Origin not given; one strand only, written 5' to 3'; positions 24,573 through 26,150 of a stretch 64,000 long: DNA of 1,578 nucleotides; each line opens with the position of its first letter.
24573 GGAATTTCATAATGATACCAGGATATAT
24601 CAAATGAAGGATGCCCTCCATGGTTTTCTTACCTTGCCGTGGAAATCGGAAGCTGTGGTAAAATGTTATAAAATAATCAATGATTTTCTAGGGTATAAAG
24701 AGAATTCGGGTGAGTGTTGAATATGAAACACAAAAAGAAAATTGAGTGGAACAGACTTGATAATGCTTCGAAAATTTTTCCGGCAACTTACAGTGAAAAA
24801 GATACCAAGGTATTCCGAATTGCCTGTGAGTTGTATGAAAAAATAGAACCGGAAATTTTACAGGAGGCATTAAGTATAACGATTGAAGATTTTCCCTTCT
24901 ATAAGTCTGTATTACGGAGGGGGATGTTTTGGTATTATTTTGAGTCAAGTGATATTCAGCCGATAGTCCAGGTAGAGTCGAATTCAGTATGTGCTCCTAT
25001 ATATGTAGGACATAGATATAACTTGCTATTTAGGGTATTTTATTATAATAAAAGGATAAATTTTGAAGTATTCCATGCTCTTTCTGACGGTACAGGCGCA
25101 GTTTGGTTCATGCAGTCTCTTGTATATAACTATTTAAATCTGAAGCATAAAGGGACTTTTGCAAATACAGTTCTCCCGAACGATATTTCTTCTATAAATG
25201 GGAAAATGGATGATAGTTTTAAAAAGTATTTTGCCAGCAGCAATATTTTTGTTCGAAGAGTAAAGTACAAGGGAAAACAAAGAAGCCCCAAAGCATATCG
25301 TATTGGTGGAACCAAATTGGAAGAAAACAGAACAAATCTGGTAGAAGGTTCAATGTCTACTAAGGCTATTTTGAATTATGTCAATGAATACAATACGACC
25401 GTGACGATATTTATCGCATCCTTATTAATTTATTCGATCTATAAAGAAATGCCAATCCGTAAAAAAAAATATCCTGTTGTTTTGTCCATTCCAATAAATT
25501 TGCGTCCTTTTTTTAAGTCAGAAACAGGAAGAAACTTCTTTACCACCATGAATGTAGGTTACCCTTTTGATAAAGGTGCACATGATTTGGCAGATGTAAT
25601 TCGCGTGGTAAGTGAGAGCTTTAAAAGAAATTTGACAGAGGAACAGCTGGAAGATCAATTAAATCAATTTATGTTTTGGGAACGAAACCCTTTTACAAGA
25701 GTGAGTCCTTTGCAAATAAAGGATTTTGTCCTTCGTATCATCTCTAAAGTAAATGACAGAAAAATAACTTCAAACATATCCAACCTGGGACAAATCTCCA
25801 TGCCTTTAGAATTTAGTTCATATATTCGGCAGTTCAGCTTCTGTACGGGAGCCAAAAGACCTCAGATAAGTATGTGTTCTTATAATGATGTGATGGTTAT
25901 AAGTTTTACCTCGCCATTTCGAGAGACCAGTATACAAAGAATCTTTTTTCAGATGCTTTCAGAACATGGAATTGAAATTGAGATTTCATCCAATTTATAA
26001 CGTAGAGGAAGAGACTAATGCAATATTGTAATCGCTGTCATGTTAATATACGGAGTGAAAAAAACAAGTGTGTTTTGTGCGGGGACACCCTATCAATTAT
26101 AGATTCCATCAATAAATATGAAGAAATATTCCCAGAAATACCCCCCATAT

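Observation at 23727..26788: Self-contained operon: HSL-type esterase, HxxxDG acyltransferase and zinc-ribbon membrane protein, next to a dead recombinase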

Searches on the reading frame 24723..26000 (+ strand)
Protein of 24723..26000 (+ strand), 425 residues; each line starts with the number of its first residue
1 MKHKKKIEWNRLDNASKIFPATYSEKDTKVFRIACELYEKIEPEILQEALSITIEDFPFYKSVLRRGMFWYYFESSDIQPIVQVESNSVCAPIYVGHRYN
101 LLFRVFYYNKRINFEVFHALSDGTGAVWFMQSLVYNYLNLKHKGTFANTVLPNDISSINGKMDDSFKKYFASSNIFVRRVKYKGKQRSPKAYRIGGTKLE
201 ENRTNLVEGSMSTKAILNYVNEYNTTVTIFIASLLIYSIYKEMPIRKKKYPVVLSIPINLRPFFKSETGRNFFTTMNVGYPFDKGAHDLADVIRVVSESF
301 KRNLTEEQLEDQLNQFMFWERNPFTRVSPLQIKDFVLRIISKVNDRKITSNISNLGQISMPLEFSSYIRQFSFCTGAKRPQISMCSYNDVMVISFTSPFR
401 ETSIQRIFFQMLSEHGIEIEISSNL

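Call 3: search_protein_families(library=pfam, proteins=[window:24723-26000:+], max_evalue=0.01)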
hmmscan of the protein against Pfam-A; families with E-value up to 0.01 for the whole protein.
window:24723-26000:+ (425 aa): 0 families

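Call 4: search_protein_families(library=ncbifam, proteins=[window:24723-26000:+], max_evalue=0.01)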
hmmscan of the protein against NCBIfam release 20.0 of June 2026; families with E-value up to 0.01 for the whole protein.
window:24723-26000:+ (425 aa): 0 families

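Call 5: search_protein_families(library=pfam, proteins=[window:24723-26000:+], max_evalue=10)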
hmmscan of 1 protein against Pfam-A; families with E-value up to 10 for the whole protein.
window:24723-26000:+ (425 aa): 0 families
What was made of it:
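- On Pfam AATase (PF07247, yeast Atf1/Atf2-like): The window protein has no hit even at E ≤ 10 (calls 3, 5).
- On PapA5-type (PF16911 PapA_C): The window protein has no hit (calls 3, 5).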

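Call 6: search_solved_structures(query=window:24723-26000:+, max_evalue=10)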
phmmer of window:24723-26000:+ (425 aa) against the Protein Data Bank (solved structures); distinct sequences matched with E-value up to 10: 0.

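Call 7: find_homologous_proteins(query=window:24723-26000:+)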
Query window:24723-26000:+ (425 aa): 3343 proteins with E <= 0.001 among 5615 candidates; the best 120 are listed.
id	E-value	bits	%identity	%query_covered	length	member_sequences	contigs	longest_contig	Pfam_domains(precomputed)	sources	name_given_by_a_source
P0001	9.6e-283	956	100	100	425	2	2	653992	-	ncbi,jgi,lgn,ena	-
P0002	9.9e-191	653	69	100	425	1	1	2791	-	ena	-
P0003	2.0e-175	602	63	100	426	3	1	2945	-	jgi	jgi:NRPS condensation-like uncharacterized protein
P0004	3.5e-175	601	63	99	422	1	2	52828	-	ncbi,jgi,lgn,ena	-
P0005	1.6e-174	599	62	100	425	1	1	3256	-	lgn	-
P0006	2.9e-174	598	62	100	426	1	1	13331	PF07247.18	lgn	-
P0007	4.3e-172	591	61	100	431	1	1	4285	-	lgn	-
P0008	1.1e-171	590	61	100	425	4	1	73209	-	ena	-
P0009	1.4e-170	586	62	100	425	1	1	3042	PF16911.11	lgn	-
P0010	6.5e-170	584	62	99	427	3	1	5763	-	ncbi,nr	ncbi:MAG: hypothetical protein PHE41_05980 [Eubacteriales bacterium]|nr:hypothetical protein [Eubact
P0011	3.8e-169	581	60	100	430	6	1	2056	-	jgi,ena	-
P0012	2.0e-168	579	60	100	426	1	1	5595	-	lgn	-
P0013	2.9e-168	579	61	100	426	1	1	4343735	PF07247.18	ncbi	-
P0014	6.3e-167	574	60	100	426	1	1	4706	-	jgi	-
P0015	1.1e-166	573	60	100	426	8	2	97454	-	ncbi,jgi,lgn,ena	jgi:hypothetical protein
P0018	2.7e-165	569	58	100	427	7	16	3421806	-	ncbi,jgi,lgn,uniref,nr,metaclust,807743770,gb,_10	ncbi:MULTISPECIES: hypothetical protein [Dehalobacter]|uniref:Alcohol acetyltransferase n=2 Tax=Deha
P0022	3.3e-164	565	60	100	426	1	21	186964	PF07247.18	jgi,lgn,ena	-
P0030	1.5e-163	563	60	100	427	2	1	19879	PF07247.18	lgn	-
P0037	1.3e-162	560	59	100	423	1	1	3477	PF07247.18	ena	-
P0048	2.1e-161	556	58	99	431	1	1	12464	PF07247.18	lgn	-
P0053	3.0e-161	555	56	100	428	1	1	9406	PF07247.18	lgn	-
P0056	7.1e-161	554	59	100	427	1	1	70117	PF07247.18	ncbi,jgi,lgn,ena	-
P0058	1.8e-160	553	57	100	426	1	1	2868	PF07247.18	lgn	-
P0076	2.3e-158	546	58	100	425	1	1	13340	PF07247.18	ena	-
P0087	3.2e-157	542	57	100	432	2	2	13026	PF07247.18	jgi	jgi:NRPS condensation-like uncharacterized protein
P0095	1.7e-156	540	57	100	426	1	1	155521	PF07247.18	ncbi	-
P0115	1.4e-154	533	57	100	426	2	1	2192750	-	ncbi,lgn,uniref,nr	ncbi:hypothetical protein [Acetivibrio cellulolyticus]|uniref:hypothetical protein n=1 Tax=Acetivibr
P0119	1.7e-154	533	56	100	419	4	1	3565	PF07247.18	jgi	-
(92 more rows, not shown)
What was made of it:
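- JGI names some members 'NRPS condensation-like' (call 7).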

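Call 8: find_encoding_contigs(protein=P0001, flank=6000, max_places=3)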
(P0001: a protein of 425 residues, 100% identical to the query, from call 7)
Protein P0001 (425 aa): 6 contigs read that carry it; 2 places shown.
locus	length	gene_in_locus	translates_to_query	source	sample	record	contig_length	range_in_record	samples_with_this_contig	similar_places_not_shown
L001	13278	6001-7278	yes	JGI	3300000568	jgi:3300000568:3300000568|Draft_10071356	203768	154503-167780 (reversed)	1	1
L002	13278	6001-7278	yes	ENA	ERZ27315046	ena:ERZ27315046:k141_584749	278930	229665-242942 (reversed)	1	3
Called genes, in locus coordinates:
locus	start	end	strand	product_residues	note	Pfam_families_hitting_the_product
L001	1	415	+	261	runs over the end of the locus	PF00528:BPD_transp_1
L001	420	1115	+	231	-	PF00005:ABC_tran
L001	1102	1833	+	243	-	PF04016:DUF364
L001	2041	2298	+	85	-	-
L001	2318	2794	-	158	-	PF01980:TrmO_N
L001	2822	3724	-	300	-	PF00376:MerR, PF13411:MerR_1, PF06445:GyrI-like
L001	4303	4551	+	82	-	-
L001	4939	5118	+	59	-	-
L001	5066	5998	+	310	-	PF10340:Say1_Mug180 (weak), PF00135:COesterase (faint), PF20434:BD-FAE, PF07859:Abhydrolase_3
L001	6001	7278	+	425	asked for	-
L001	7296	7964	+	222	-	PF19845:DUF6320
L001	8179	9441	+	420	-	-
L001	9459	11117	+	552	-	PF01578:Cytochrom_C_asm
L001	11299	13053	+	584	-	PF04851:ResIII, PF00270:DEAD, PF00271:Helicase_C, PF03880:DbpA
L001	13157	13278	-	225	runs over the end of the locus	PF02581:TMP-TENI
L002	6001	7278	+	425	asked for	-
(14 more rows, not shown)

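Call 9: find_related_loci(query=window:24723-26000:+, collection=genome_contigs, flank=5000)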
Query window:24723-26000:+ (425 aa) in genome_contigs; peptide patterns used: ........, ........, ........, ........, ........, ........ (x = any residue, [..] = any of these).
52 stretches matched a pattern; 21 encode a relative of the query (tblastn E <= 1e-3); 21 distinct loci.
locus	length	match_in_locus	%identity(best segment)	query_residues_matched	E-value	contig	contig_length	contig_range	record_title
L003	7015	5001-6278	62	1-425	0e+0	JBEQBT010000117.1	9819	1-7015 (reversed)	MAG: Clostridiaceae bacterium isolate 05_S201.concoct.079 NODE_3737_length_9819_cov_2.324185:0-9819, whole genome shotgu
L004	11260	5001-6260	63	4-425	0e+0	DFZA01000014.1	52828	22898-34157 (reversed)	MAG TPA_asm: Peptococcaceae bacterium UBA4068 UBA4068_contig_9473, whole genome shotgun sequence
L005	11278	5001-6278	61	1-425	7e-178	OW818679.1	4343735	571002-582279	metagenome genome assembly, chromosome: 1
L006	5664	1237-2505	60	1-425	2e-176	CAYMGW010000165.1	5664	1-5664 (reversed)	MAG TPA_asm: uncultured Tissierella sp. isolate binchicken_co152_200 genome assembly, contig: NODE_14171_length_5664_cov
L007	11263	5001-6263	57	1-425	4e-171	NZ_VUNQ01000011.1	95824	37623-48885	Tissierella pigra strain WCA3-693-APC-4 seq11, whole genome shotgun sequence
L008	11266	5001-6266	58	1-425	2e-169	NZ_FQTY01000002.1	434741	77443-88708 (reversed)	Tissierella praeacuta DSM 18095, whole genome shotgun sequence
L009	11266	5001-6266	57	1-425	1e-168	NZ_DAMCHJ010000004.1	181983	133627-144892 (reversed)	MAG: Tissierella sp. isolate CTOTU49745 NODE_5_length_181983_cov_4.255381, whole genome shotgun sequence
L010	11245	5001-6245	56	6-425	1e-162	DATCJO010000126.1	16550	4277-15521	MAG TPA_asm: Tissierellaceae bacterium isolate SMAG_U7072 k141_656976, whole genome shotgun sequence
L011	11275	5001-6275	56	1-425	2e-162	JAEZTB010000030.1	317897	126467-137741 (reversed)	MAG: Bacillota bacterium isolate OH_PDB_28 k127_639749, whole genome shotgun sequence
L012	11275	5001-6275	56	1-425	3e-162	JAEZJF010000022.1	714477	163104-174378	MAG: Bacillota bacterium isolate OH_CDB_227 k127_306064, whole genome shotgun sequence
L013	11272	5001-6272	57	1-425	7e-160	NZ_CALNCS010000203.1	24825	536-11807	MAG: Alkalibaculum bacchi isolate SRR1561994_bin.82_CONCOCT_v1.1_MAG ERZ724031.1270, whole genome shotgun sequence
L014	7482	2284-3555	56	1-425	4e-157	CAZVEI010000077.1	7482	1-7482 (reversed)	MAG TPA_asm: uncultured Alkalibaculum sp. isolate SRP294416_co2_175 genome assembly, contig: NODE_16647_length_7482_cov_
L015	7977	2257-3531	54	1-425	6e-156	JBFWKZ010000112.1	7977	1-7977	MAG: Oscillospiraceae bacterium isolate CA_2019_NHSR_54 NODE_18827_length_7977_cov_3.921146_NHSR, whole genome shotgun s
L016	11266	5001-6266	54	1-424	3e-155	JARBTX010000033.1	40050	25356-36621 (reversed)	MAG: Anaerocolumna sp. isolate L_E1_T20_C_bin.29 scaffold_1126, whole genome shotgun sequence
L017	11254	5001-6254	52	1-424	1e-151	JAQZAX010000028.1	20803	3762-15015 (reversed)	MAG: Anaerocolumna sp. isolate L_E1_T20_B_bin.60 scaffold_2365, whole genome shotgun sequence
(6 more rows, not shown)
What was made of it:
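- Tried and rejected: The nearest named relatives are Peptococcaceae MAGs at 62–63 % identity (call 9).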

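Call 18: search_solved_structures(query=A1, max_evalue=10, show_alignments=2)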
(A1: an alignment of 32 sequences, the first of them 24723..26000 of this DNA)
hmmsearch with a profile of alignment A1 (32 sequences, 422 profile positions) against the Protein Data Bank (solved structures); distinct sequences matched with E-value up to 10: 1.
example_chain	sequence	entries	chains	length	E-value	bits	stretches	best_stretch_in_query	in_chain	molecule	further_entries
2k19_A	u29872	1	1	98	0.18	14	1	281-346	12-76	Putative piscicolin 126 immunity protein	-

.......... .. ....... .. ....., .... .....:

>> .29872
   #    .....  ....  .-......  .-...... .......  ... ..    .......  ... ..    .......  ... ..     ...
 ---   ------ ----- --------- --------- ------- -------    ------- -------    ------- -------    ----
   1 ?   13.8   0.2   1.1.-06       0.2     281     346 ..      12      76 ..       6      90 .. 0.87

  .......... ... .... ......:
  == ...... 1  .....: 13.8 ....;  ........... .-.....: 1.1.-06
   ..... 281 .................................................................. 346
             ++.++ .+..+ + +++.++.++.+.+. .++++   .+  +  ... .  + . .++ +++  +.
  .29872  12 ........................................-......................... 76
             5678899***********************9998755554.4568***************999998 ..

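Call 23: find_encoding_contigs(protein=P0018, flank=8000, max_places=3)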
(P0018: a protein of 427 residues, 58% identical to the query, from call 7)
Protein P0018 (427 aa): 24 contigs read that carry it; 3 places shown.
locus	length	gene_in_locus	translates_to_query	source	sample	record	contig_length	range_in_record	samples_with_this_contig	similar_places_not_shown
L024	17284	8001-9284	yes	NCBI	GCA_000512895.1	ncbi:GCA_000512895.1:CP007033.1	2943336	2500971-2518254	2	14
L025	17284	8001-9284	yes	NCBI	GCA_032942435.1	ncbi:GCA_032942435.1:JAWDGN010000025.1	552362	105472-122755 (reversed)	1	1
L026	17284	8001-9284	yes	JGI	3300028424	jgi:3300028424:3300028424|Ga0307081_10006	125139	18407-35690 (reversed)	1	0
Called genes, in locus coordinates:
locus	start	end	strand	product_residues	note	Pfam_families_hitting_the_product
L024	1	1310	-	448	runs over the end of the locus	PF02878:PGM_PMM_I, PF02879:PGM_PMM_II, PF02880:PGM_PMM_III, PF00408:PGM_PMM_IV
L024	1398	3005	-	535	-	PF28550:DUF8436, PF03486:HI0933_like (faint), PF07992:Pyr_redox_2 (faint), PF01266:DAO (weak), PF21688:FAD-depend_C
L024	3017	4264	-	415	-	PF17766:fn3_6 (weak), PF07949:YbbR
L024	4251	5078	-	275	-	PF19293:CdaA_N, PF02457:DAC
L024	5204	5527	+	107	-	PF03819:MazG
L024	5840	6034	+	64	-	-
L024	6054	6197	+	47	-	-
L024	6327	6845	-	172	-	PF01966:HD, PF13487:HD_5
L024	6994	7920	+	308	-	PF10340:Say1_Mug180, PF20434:BD-FAE, PF07859:Abhydrolase_3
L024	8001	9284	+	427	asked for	-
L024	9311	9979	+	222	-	PF19845:DUF6320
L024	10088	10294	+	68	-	-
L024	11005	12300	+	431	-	PF13936:HTH_38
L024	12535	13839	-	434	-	PF10150:RNase_E_G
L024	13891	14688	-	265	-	PF10105:DUF2344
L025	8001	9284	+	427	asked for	-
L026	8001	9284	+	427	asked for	-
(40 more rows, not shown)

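Call 24: find_encoding_contigs(protein=P0115, flank=8000, max_places=2)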
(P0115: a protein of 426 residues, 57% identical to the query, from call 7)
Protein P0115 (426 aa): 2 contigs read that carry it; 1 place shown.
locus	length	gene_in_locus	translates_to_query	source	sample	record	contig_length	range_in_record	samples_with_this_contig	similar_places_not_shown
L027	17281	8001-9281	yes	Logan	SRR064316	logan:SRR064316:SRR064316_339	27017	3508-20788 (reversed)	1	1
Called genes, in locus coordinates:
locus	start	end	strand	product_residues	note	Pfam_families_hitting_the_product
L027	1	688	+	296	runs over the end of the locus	PF02518:HATPase_c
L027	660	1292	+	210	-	PF00072:Response_reg, PF00196:GerE (weak)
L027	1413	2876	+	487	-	-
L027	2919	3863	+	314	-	PF01344:Kelch_1, PF13415:Beta-prop_FBX42 (weak), PF13964:Beta-prop_Calicin (weak), PF24681:Kelch_KLHDC2_KLHL20_DRC7, PF24981:Beta-prop_ATRN-LZTR1 (weak), PF25210:Kelch_FKB95 (weak), PF01344:Kelch_1 (weak), PF00041:fn3, +1 more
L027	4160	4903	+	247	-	PF02463:SMC_N (weak), PF13476:AAA_23, PF13555:AAA_29 (weak), PF00005:ABC_tran (faint), PF13304:AAA_21 (weak), PF13175:AAA_15 (weak), PF13304:AAA_21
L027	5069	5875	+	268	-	PF20560:MotA_N (weak), PF01618:MotA_ExbB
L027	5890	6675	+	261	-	PF13677:MotB_plug, PF00691:OmpA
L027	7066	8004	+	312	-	PF10340:Say1_Mug180, PF20434:BD-FAE, PF07859:Abhydrolase_3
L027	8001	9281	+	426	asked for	-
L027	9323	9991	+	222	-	PF19845:DUF6320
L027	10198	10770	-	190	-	PF14345:GDYXXLXY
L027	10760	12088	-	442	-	PF09925:DUF2157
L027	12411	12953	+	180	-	-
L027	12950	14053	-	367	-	PF14399:BtrH_N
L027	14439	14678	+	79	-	PF00550:PP-binding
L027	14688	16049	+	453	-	-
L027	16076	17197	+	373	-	-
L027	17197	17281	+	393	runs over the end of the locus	PF04055:Radical_SAM, PF13186:SPASM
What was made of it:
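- The one PP-binding gene seen, in L027, lies 4.4 kb away in another cluster (call 24).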

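Call 25: predict_structure(alignment_id=A2)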
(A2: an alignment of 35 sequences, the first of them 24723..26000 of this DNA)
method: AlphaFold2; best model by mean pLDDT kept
length: 425 residues; sequences in the alignment: 35
mean_pLDDT: 74.7   pTM: 0.79
mean pLDDT of the five models: 74.7, 72.5, 70.7, 70.0, 67.9
residues with pLDDT >= 90: 152; 70-90: 115; 50-70: 84; < 50: 74
segments of 3 or more residues with pLDDT < 50: 1-24, 61-76, 96-100, 155-170, 181-186, 267-270
pLDDT, mean of each block of 10 residues (from residue 1): 32 37 55 94 95 72 41 52 80 54 84 80 75 93 75 48 46 51 54 77 81 94 93 95 89 87 57 78 84 93 82 65 59 66 82 90 92 86 95 89 87 93 84
secondary structure, 60 per line:
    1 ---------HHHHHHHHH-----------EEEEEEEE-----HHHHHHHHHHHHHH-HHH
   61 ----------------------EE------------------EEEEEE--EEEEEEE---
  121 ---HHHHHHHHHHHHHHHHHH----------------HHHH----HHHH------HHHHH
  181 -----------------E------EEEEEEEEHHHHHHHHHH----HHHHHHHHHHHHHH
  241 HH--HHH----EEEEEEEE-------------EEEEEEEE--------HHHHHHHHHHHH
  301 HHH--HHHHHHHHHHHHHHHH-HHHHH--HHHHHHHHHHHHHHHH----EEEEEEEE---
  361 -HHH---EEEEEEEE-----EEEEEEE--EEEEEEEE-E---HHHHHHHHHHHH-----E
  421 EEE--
elements in order: H10-18 E30-37 H43-56 E103-108 E111-117 H124-141 H158-161 H166-169 H176-180 E205-212 H213-222 H227-242 E252-259 E273-280 H289-303 H306-321 H323-327 H330-345 E350-357 E368-375 E381-387 E390-397 H403-414 E420-423
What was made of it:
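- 24723..26000 (+): HxxxD acyltransferase of the condensation/CAT superfamily, from an unnamed family near AATase and PapA_C, 425 aa. The AF2 model has pLDDT 74.7 and pTM 0.79 (call 25).
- On CoA-dependent acyltransferase superfamily (condensation / CAT / PapA5 / WS-DGAT / BAHD / AATase fold): The AF2 model (pTM 0.79, call 25) matches more than 200 PDB chains of this superfamily at E ≤ 1e-3.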

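Call 27: fold_search(model_id=the predicted structure, library=pdb)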
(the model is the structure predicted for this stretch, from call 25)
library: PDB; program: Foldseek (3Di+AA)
matches with E <= 10: 411; with E <= 0.001: 226
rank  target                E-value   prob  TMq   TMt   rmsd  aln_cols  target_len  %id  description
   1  8f7h                  1.1e-12  1.00  0.48  0.48   8.5       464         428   11  The condensation domain of surfactin A synthetase C variant 18b in space group P212121 (released 2023-11-22)
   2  8f7f                  2.3e-12  1.00  0.47  0.47   8.9       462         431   11  The condensation domain of surfactin A synthetase C in space group P43212 (released 2023-11-22)
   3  9bfd_B                2.9e-12  1.00  0.48  0.24   9.2       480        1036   11  Tyrocidine synthetase modules 1 and 2 crosslinked in the condensation state, complex A (released 2024-10-09)
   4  8f7g                  4.9e-12  1.00  0.48  0.48  10.4       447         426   12  The condensation domain of surfactin A synthetase C in space group P212121 (released 2023-11-22)
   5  3fp0_A                6.1e-12  1.00  0.55  0.47   9.6       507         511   11  Structural and Functional Characterization of TRI3 Trichothecene 15-O-acetyltransferase from Fusarium sporotrichioides (released 2009-10-13)
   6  7c1s                  6.9e-12  1.00  0.56  0.55   8.1       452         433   12  Crystal structure of the starter condensation domain of rhizomide synthetase RzmA mutant H140A/R148A in complex with C8- (released 2020-11-25)
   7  6ta8_B                8.1e-12  1.00  0.54  0.51   7.8       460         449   11  Crystal structure of the epimerization domain from the third module of tyrocidine synthetase B, TycB3(E) (released 2020-11-18)
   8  7ly7_A                1.1e-11  1.00  0.54  0.28   7.8       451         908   10  Crystal structure of the elongation module of the bacillamide NRPS, BmdB, in complex with the oxidase BmdC (released 2022-02-02)
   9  8s6l                  1.4e-11  1.00  0.64  0.63   6.3       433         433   11  AzeD dehydratase of Pseudomonas aeruginosa (released 2025-03-12)
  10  6ta8_A                1.9e-11  1.00  0.50  0.49   8.3       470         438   12  Crystal structure of the epimerization domain from the third module of tyrocidine synthetase B, TycB3(E) (released 2020-11-18)
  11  6p1j_A                2.1e-11  1.00  0.48  0.25   9.0       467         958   10  The structure of condensation and adenylation domains of teixobactin-producing nonribosomal peptide synthetase Txo2 se (released 2019-05-29)
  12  4jn5_A                2.4e-11  1.00  0.54  0.53   7.8       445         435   11  Crystal structures of the first condensation domain of the CDA synthetase (released 2013-06-19)
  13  7c1h_D                3.2e-11  1.00  0.50  0.53   8.2       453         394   13  Crystal structure of the starter condensation domain of rhizomide synthetase RzmA (released 2020-11-25)
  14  7kvw_A                3.3e-11  1.00  0.55  0.48   7.9       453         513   11  Non-ribosomal didomain (holo-PCP-C) acceptor bound state (released 2021-03-24)
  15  9lcp_A                3.5e-11  1.00  0.51  0.20   8.0       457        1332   12  PvdL-E2-C3-A3 in complex with MLP (NRPS cross-module) (released 2026-01-07)
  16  1q9j_B                3.7e-11  1.00  0.53  0.56   8.6       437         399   11  Structure of polyketide synthase associated protein 5 from Mycobacterium tuberculosis (released 2004-05-25)
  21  1q9j_A                6.2e-11  1.00  0.55  0.59   8.4       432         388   12  Structure of polyketide synthase associated protein 5 from Mycobacterium tuberculosis (released 2004-05-25)
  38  6chj_B                1.7e-10  1.00  0.52  0.54   9.0       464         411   10  Wax ester synthase/diacylglycerol acyltransferase from Marinobacter aquaeolei VT8 (released 2018-06-13)
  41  6chj_A                2.4e-10  1.00  0.52  0.56   9.4       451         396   11  Wax ester synthase/diacylglycerol acyltransferase from Marinobacter aquaeolei VT8 (released 2018-06-13)
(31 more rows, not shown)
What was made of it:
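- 24723..26000 (+): It matches NRPS C domains, TRI3, PapA5, WS/DGAT and TRI101 at Foldseek E 1e-12 to 1e-10 (call 27).
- On CoA-dependent acyltransferase superfamily (condensation / CAT / PapA5 / WS-DGAT / BAHD / AATase fold): The top hits reach 1e-12 with probability 1.0 (call 27).
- Closest known: Bacterial WS/DGAT. Same: Same fold and HxxxD motif, membrane-associated acyl-CoA:alcohol acyltransfer, and a structural match to 6chj (call 27).
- Closest known: Stand-alone NRPS condensation domains. Same: They give the best Foldseek E-values (call 27), and the HHxxxDG-like motif is present as FHALSDG.
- Foldseek gives probability 1.0 to NRPS C domains, TRI3, PapA5 and WS/DGAT (call 27). The fold matches WS/DGAT 6chj (call 27). 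The fold is similar to TRI101 and TRI3 (call 27). The best Foldseek hits are NRPS C domains (call 27).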

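Call 28: search_protein_representatives(alignment_id=A2)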
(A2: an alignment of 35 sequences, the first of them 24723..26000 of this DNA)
Query: 35 sequences, 426 profile positions. Proteins with E-value up to 0.001 (for the whole library): 3715; up to 1e-10: 2432; up to 1e-30: 1156. The best 150 are listed.
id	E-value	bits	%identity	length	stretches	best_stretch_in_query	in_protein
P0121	1.6e-166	571.0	-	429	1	2-424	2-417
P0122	5.8e-151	519.7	-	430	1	4-426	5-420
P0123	1.9e-150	518.0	-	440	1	1-425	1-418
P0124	2.2e-147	508.0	-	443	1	1-423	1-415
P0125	7.5e-147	506.2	-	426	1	6-426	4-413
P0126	1.8e-146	504.9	-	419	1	4-426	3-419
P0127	2.6e-143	494.5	-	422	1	2-425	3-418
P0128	2.3e-142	491.4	-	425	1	4-425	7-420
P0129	1.2e-141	489.0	-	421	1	1-425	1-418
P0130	4.9e-141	487.0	-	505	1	4-425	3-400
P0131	2.2e-140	484.9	-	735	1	6-426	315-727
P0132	7.3e-140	483.2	-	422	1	3-425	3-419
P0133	6.7e-139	480.0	-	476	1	3-425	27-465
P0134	5.4e-138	477.0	-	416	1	7-426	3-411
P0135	6.4e-138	476.8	-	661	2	176-426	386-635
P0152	2.6e-130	451.7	-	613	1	1-421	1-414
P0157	2.0e-127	442.2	-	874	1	2-425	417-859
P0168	2.2e-124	432.2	-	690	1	6-425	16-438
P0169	7.6e-123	427.1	-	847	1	3-425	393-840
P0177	1.0e-120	420.1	-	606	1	7-419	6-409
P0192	1.3e-115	403.3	-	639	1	2-420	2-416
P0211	4.4e-110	385.1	-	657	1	6-418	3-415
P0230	2.1e-101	356.5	-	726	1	4-425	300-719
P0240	3.2e-98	346.0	-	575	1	11-422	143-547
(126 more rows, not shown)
